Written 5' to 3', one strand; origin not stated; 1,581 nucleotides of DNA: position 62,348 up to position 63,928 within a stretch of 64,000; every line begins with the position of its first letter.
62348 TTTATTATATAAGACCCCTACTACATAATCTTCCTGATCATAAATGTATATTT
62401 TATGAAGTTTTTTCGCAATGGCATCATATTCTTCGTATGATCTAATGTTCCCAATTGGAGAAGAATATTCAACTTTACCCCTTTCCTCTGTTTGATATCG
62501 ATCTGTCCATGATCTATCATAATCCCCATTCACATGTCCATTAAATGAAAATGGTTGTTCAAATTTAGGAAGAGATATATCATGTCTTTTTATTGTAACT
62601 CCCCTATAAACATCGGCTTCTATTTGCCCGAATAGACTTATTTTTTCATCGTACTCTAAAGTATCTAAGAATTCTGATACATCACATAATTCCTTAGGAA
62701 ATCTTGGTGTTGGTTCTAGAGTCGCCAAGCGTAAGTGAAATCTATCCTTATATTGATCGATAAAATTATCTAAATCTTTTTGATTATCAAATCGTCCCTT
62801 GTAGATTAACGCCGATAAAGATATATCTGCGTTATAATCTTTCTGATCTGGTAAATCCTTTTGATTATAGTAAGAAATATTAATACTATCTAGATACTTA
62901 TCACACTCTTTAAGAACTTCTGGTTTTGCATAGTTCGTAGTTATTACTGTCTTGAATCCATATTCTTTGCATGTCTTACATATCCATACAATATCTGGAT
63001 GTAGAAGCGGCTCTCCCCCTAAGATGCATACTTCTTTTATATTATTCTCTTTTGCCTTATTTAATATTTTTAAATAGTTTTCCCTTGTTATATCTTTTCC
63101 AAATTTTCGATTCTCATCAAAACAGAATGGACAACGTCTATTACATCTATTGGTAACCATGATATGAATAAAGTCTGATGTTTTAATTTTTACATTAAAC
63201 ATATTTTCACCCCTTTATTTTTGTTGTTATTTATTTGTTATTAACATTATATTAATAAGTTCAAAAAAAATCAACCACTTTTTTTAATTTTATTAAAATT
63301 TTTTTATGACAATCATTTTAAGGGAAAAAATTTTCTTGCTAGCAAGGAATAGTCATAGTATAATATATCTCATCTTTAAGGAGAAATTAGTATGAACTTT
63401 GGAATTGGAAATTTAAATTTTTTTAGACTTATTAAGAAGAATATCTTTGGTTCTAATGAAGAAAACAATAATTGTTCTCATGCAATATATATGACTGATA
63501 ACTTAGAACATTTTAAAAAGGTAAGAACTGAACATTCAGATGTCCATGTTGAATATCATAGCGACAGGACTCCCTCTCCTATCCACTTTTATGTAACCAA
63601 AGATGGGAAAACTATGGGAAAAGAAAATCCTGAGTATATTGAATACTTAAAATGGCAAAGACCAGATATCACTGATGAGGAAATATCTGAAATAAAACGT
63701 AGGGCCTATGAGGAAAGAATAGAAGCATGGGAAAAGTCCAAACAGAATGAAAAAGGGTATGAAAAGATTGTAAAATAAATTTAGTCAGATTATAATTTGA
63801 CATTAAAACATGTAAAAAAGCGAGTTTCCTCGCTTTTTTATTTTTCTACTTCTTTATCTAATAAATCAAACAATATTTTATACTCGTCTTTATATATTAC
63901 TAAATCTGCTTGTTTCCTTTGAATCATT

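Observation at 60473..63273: Candidate novel nucleoside/nucleotide-modifying system: radical SAM::Nudix fusion, SAM methyltransferase and PnuC-type transporter in one tightly coupled operon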

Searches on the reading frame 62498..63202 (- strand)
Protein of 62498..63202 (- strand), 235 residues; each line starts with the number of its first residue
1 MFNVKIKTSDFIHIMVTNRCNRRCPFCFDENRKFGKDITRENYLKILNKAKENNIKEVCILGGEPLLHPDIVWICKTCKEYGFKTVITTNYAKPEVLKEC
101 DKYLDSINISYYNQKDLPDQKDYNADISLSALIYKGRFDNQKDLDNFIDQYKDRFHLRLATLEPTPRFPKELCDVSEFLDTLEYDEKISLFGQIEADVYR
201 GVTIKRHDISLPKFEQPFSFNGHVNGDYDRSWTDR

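Call 36: search_dna_similar(query=window:62498-63202:-, collection=phages, mode=protein, max_evalue=0.001, max_rows=30)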
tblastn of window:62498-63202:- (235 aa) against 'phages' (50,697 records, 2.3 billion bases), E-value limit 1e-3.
Records with a match: 83; places in all: 83; records where one place covers at least 80% of the query: 0.
Best place of each record, by identity: <60% 83.
By first word of the organism name: Escherichia 42; Campylobacter 14; Prevotella 9; Listeria 4; Bacteriophage 4; Enterococcus 2; uncultured 2; Mycobacterium 2; Vequintavirinae 1; Synechococcus 1; and 2 more.
By host as written in the record: Escherichia coli 17; Campylobacter jejuni 12; - 11; Prevotella sp. 9; Escherichia coli K-12 6; Listeria monocytogenes 4; Escherichia coli O157:H7 4; Escherichia coli K-12 MG1655 3; and 15 more.
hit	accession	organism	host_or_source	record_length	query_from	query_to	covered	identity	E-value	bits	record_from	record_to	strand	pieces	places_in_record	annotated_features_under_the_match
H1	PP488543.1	Escherichia phage BP9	Escherichia coli SL19-2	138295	15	172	67%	26.7%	2e-4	47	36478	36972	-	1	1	anaerobic ribonucleoside-triphosphate reductase-activating protein | hypothetical protein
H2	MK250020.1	Prevotella phage Lak-B1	Prevotella sp.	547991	13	152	60%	28.1%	8e-4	46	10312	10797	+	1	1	record has no annotation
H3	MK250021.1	Prevotella phage Lak-B2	Prevotella sp.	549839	13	152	60%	28.1%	8e-4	46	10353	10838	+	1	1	record has no annotation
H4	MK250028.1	Prevotella phage Lak-B9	Prevotella sp.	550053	13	152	60%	28.1%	8e-4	46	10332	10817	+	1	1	record has no annotation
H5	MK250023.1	Prevotella phage Lak-B4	Prevotella sp.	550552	13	152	60%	28.1%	8e-4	46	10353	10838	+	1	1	record has no annotation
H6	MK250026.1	Prevotella phage Lak-B7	Prevotella sp.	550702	13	152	60%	28.1%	8e-4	46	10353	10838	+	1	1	record has no annotation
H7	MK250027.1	Prevotella phage Lak-B8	Prevotella sp.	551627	13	152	60%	28.1%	8e-4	46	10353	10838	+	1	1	record has no annotation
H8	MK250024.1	Prevotella phage Lak-B5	Prevotella sp.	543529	13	162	64%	26.3%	4e-4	47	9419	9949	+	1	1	record has no annotation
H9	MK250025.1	Prevotella phage Lak-B6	Prevotella sp.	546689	13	162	64%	26.3%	4e-4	47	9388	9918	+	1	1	record has no annotation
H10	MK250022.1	Prevotella phage Lak-B3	Prevotella sp.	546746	13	162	64%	26.3%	4e-4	47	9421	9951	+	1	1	record has no annotation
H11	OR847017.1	Listeria phage LM 4-11-1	Listeria monocytogenes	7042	7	110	44%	35.3%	8e-6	52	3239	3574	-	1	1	record has no annotation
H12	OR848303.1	Listeria phage LM 4-14-1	Listeria monocytogenes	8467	7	110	44%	35.3%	8e-6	52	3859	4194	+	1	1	record has no annotation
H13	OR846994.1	Listeria phage LM 4-11-1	Listeria monocytogenes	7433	7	110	44%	35.3%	1e-5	51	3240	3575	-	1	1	record has no annotation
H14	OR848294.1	Listeria phage LM 4-14-1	Listeria monocytogenes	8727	7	110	44%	35.3%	1e-5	51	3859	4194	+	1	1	record has no annotation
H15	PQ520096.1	Enterococcus phage IME_EF3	-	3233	2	110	46%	31.9%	2e-5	50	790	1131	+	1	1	record has no annotation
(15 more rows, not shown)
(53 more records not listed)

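Call 51: search_solved_structures(query=A5, max_evalue=0.01, show_alignments=3)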
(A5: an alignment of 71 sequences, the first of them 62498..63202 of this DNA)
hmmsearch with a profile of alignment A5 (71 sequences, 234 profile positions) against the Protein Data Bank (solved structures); distinct sequences matched with E-value up to 0.01: 21.
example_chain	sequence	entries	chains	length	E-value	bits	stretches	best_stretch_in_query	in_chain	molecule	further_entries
5v1q_A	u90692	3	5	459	7.9e-09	38.5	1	19-93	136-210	Radical SAM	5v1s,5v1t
8wm2_A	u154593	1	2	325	2.1e-08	37.1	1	11-105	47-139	Fe-S radical SAM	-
9dfw_A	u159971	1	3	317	2.5e-07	33.6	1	18-182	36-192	Radical SAM core domain-containing protein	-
6c8v_A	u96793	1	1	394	2.6e-07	33.5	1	16-89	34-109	Coenzyme PQQ synthesis protein E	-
6b4c_A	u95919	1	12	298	2.8e-07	33.4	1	18-182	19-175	Viperin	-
9dgw_A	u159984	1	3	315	3.1e-07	33.3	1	18-181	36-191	Radical SAM core domain-containing protein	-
7n7i_A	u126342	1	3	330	3.5e-07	33.1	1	18-181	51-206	Viperin-like enzyme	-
9dfn_A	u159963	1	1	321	5.9e-07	32.4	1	16-81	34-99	Radical SAM core domain-containing protein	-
7wzv_A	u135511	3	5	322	6.8e-07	32.2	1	17-117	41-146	4Fe-4S cluster-binding domain-containing protein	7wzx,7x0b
9dfu_A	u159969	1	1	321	9.4e-07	31.7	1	16-81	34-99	Radical SAM core domain-containing protein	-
7vob_C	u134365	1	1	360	9.9e-07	31.6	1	8-100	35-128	Cytosylglucuronate decarboxylase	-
7voc_C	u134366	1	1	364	1e-06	31.6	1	8-100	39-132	Cytosylglucuronate decarboxylase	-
7tol_A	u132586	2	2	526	2.1e-06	30.6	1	8-102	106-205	glycerol dibiphytanyl glycerol tetraether - macrocyclic archaeol synthase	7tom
5wgg_A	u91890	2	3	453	3.9e-06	29.7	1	13-121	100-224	Radical SAM domain protein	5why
2fb2_A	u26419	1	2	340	8.4e-06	28.6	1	14-113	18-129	Molybdenum cofactor biosynthesis protein A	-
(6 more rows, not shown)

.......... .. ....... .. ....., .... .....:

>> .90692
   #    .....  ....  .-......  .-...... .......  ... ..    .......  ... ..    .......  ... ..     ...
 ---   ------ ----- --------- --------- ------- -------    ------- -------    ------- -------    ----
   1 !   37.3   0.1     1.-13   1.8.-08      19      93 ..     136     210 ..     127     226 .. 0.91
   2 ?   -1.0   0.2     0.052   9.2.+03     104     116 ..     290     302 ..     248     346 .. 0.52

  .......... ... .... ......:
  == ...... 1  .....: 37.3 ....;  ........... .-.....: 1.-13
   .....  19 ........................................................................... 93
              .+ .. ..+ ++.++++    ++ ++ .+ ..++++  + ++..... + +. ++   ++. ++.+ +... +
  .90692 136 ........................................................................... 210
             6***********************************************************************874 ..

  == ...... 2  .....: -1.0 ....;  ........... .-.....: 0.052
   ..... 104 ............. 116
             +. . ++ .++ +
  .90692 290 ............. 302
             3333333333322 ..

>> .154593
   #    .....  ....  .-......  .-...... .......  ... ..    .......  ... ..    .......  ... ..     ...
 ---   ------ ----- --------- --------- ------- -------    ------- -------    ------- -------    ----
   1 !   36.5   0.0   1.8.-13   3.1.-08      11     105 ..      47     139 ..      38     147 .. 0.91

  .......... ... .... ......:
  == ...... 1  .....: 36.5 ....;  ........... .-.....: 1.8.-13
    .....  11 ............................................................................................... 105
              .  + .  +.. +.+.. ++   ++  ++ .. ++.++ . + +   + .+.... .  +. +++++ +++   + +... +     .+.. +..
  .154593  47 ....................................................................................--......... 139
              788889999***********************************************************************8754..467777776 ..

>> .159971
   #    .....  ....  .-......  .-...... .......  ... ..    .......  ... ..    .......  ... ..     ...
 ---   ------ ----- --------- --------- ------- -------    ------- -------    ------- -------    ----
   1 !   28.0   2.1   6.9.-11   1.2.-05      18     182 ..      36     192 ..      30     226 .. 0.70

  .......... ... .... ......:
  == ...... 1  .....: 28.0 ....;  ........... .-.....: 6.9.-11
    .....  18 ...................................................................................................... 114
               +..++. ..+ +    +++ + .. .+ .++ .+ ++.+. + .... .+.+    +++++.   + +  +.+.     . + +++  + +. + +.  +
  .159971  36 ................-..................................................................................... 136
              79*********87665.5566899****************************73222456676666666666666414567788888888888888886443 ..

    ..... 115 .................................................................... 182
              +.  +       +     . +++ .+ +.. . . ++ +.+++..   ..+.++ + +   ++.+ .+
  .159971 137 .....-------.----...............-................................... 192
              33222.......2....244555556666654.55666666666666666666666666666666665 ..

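Call 56: predict_structure(alignment_id=A5)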
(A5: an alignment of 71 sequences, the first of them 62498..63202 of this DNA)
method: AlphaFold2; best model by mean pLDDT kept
length: 235 residues; sequences in the alignment: 71
mean_pLDDT: 93.4   pTM: 0.89
mean pLDDT of the five models: 93.4, 93.2, 92.9, 92.5, 91.9
residues with pLDDT >= 90: 188; 70-90: 43; 50-70: 4; < 50: 0
segments of 3 or more residues with pLDDT < 50: none
pLDDT, mean of each block of 10 residues (from residue 1): 82 96 80 86 98 98 96 99 98 98 98 96 98 96 98 97 88 92 95 92 93 86 96 79
secondary structure, 60 per line:
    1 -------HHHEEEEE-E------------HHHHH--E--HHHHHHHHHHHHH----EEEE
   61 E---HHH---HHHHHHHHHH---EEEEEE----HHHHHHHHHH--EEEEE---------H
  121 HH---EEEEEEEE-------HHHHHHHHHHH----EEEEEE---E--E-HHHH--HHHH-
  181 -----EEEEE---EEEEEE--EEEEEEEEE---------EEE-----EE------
elements in order: E11-15 H30-34 H40-52 E57-61 H71-80 E84-89 H94-103 E106-110 E126-133 H141-151 E156-161 H170-173 H176-179 E186-190 E194-199 E202-210 E220-222

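Call 59: fold_search(model_id=the predicted structure, library=pdb)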
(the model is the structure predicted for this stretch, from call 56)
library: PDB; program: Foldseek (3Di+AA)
matches with E <= 10: 1602; with E <= 0.001: 46
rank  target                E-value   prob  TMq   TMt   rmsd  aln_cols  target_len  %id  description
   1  2fb2_B                2.3e-09  1.00  0.65  0.49   6.5       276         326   17  Structure of the MoaA Arg17/266/268/Ala triple mutant (released 2006-05-09)
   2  1tv7_A                7.2e-09  1.00  0.68  0.51   6.1       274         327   16  Structure of the S-adenosylmethionine dependent Enzyme MoaA (released 2004-08-31)
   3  1tv7_B                3.5e-08  1.00  0.64  0.48   6.5       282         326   16  Structure of the S-adenosylmethionine dependent Enzyme MoaA (released 2004-08-31)
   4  7n7i_A                9.9e-08  1.00  0.53  0.45   4.4       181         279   18  X-ray crystal structure of Viperin-like enzyme from Trichoderma virens (released 2021-06-30)
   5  9dgw_C                1.5e-07  1.00  0.52  0.45   6.8       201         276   17  X-ray crystal structure of the Viperin-like enzyme from T. virens with bound CTP and SAM (released 2025-02-12)
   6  9dfw_B                2.5e-07  1.00  0.55  0.45   4.4       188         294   18  X-ray crystal structure of an engineered Viperin-like enzyme from T. virens with bound CTP and SAM (released 2025-02-12)
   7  9dgw_A                2.6e-07  1.00  0.56  0.48   3.8       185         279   18  X-ray crystal structure of the Viperin-like enzyme from T. virens with bound CTP and SAM (released 2025-02-12)
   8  5v1t_A                3.6e-07  1.00  0.50  0.28   5.8       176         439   23  Crystal structure of Streptococcus suis SuiB bound to precursor peptide SuiA (released 2017-08-30)
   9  5v1s_A                3.8e-07  1.00  0.59  0.35   7.5       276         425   19  Crystal structure of Streptococcus suis SuiB bound to S-adenosylmethionine (released 2017-08-30)
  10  6c8v                  4.0e-07  1.00  0.52  0.40   5.4       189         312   21  X-ray structure of PqqE from Methylobacterium extorquens (released 2018-02-14)
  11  5vsl_B                6.5e-07  1.00  0.64  0.59   5.3       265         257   15  Crystal structure of viperin with bound [4Fe-4S] cluster and S-adenosylhomocysteine (SAH) (released 2017-06-14)
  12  5v1q_A                7.4e-07  1.00  0.52  0.30   5.9       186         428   22  Crystal structure of Streptococcus suis SuiB (released 2017-08-30)
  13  5vsl_A                8.4e-07  1.00  0.57  0.52   4.8       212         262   18  Crystal structure of viperin with bound [4Fe-4S] cluster and S-adenosylhomocysteine (SAH) (released 2017-06-14)
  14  5v1q_B                1.4e-06  1.00  0.52  0.30   5.9       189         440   22  Crystal structure of Streptococcus suis SuiB (released 2017-08-30)
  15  7vob                  2.7e-06  1.00  0.53  0.39   6.8       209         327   18  The crystal structure of a Radical SAM Enzyme BlsE involved in the Biosynthesis of Blasticidin S (released 2022-05-04)
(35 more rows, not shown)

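Call 60: fold_search(model_id=the predicted structure, library=viral)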
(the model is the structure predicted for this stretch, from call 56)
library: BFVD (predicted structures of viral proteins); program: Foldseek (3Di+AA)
matches with E <= 10: 960; with E <= 0.001: 48
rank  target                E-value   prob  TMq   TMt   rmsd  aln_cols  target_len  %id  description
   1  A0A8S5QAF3            5.6e-09  1.00  0.66  0.59   5.0       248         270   14  Radical SAM core domain-containing protein [Siphoviridae sp. ctu9a31]
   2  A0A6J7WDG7            2.9e-08  1.00  0.64  0.50   8.1       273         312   14  Radical_SAM domain containing protein [uncultured Caudovirales phage]
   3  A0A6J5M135            9.8e-08  1.00  0.50  0.33   5.4       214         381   17  Radical_SAM domain containing protein [uncultured Caudovirales phage]
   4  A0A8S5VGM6            1.0e-07  1.00  0.42  0.30   9.8       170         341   27  Tungsten cofactor oxidoreductase radical SAM maturase [Myoviridae sp. ctkfK18]
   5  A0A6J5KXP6            1.0e-07  1.00  0.59  0.46   7.9       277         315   13  Radical_SAM domain containing protein [uncultured Caudovirales phage]
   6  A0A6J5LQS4            2.2e-07  1.00  0.54  0.29   4.9       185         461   17  Radical_SAM domain containing protein [uncultured Caudovirales phage]
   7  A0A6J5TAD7            4.8e-07  1.00  0.53  0.44   4.0       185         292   18  4Fe-4S single cluster domain containing protein [uncultured Caudovirales phage]
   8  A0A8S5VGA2            6.9e-07  1.00  0.52  0.33   8.3       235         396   17  Fe-S oxidoreductase [Myoviridae sp. ctkfK18]
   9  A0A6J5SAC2            8.3e-07  1.00  0.53  0.40   8.5       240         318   12  4Fe4S-binding SPASM domain containing protein [uncultured Caudovirales phage]
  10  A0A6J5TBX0            1.1e-06  1.00  0.46  0.35   9.8       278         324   15  QueE 7-carboxy-7-deazaguanine synthase [uncultured Caudovirales phage]
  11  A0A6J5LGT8            1.4e-06  1.00  0.36  0.27  11.5       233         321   17  Radical_SAM domain containing protein [uncultured Caudovirales phage]
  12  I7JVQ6                1.9e-06  1.00  0.55  0.45   7.8       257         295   17  Radical SAM domain-containing protein [Campylobacter phage CP21]
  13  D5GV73                3.0e-06  1.00  0.56  0.48   6.3       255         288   18  Hypothetical phage protein (Radical SAM family) [Campylobacter phage CP220]
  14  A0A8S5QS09            3.2e-06  1.00  0.59  0.27   8.3       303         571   12  7-cyano-7-deazaguanine synthase [Myoviridae sp. ctgXL3]
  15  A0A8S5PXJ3            3.2e-06  1.00  0.51  0.37   8.7       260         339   15  Putative Fe-S oxidoreductase [Podoviridae sp. ctIlO27]
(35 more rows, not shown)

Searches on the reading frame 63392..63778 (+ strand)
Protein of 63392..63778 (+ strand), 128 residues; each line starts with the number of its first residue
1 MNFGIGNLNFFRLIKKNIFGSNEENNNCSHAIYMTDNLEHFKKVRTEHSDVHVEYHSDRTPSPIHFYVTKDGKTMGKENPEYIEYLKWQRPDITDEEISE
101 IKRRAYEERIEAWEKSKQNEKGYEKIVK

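Call 3: search_protein_families(library=pfam, proteins=[window:63392-63778:+], max_evalue=0.1)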
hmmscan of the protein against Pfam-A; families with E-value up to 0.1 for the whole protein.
window:63392-63778:+ (128 aa): 0 families

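Call 4: search_protein_families(library=ncbifam, proteins=[window:63392-63778:+], max_evalue=0.1)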
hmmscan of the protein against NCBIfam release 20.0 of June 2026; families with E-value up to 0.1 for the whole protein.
window:63392-63778:+ (128 aa): 1 family
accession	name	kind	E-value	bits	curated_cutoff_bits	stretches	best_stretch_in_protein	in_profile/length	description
NF038004.1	darobactin_RiPP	equivalog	0.027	14.5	45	1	92-117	17-42/45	darobactin family peptide antibiotic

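Call 5: search_protein_families(library=padloc, proteins=[window:63392-63778:+], max_evalue=0.1)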
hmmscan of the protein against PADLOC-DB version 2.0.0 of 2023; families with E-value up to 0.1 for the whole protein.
window:63392-63778:+ (128 aa): 0 families
